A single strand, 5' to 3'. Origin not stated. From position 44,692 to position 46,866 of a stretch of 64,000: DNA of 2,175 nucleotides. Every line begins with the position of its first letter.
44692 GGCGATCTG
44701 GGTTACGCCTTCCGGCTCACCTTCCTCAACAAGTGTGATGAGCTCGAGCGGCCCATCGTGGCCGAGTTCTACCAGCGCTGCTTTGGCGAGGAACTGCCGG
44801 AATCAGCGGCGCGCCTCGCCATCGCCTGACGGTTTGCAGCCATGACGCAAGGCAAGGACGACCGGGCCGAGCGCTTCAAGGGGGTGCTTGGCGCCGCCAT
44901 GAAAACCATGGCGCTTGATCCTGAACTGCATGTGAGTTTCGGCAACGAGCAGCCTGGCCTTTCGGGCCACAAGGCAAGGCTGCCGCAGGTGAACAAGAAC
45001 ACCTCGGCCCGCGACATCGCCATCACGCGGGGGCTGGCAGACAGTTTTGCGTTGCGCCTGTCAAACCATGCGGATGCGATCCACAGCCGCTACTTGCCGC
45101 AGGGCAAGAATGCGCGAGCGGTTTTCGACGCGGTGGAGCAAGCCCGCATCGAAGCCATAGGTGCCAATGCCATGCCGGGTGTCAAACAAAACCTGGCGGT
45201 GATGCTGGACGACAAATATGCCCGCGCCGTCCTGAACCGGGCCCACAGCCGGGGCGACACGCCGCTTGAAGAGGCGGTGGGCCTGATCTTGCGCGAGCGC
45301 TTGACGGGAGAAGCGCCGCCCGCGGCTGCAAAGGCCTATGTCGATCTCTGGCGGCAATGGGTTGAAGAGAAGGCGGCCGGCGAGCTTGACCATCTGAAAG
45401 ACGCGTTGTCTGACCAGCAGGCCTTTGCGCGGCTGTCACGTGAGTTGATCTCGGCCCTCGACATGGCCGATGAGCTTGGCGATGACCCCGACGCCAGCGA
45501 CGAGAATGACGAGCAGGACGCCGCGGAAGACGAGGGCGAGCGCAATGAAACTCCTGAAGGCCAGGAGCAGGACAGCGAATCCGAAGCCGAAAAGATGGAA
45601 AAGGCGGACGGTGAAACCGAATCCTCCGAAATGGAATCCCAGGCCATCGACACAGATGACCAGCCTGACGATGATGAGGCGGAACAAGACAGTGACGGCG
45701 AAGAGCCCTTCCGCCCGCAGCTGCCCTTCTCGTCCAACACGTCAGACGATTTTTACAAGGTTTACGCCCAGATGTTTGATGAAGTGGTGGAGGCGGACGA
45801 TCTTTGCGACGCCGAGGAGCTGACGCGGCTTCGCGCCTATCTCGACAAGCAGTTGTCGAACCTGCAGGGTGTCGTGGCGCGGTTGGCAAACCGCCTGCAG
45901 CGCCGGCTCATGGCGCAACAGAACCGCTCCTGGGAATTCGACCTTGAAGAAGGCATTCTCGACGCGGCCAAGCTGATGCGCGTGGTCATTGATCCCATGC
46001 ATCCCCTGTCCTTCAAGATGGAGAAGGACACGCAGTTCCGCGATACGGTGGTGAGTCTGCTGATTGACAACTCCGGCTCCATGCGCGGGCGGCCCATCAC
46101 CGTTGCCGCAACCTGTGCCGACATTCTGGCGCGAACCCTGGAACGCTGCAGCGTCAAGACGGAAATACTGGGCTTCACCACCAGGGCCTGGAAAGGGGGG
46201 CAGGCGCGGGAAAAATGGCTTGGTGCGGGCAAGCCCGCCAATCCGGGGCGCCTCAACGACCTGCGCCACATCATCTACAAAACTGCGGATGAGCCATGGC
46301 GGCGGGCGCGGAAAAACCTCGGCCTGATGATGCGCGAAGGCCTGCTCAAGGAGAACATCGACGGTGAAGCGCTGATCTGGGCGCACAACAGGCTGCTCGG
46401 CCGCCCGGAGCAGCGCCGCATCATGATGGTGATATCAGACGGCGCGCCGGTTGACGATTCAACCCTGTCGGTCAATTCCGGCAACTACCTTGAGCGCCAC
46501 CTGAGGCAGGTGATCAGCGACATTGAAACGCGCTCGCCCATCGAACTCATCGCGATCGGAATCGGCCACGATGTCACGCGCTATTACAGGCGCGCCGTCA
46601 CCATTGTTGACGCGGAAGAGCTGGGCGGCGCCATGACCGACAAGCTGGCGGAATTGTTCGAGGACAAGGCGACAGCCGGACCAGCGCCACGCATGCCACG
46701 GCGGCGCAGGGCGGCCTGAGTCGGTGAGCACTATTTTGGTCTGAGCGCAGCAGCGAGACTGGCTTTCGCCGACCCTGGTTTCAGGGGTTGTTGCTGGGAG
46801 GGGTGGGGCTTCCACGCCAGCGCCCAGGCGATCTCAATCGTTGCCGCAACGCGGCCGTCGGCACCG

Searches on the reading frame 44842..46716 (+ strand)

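Call 62: search_protein_families(library=pfam, proteins=[window:44842-46716:+], max_evalue=0.00001)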
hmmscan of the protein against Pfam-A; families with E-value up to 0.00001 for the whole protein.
window:44842-46716:+ (625 aa): 2 families
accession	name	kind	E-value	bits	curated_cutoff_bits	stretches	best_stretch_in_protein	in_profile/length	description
PF11775.14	CobT_C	-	4.8e-115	383.2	21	1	390-607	1-219/220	Cobalamin biosynthesis protein CobT VWA domain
PF06213.17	CobT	-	5.8e-92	308.6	26.1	1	7-280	2-275/276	Cobalamin biosynthesis protein CobT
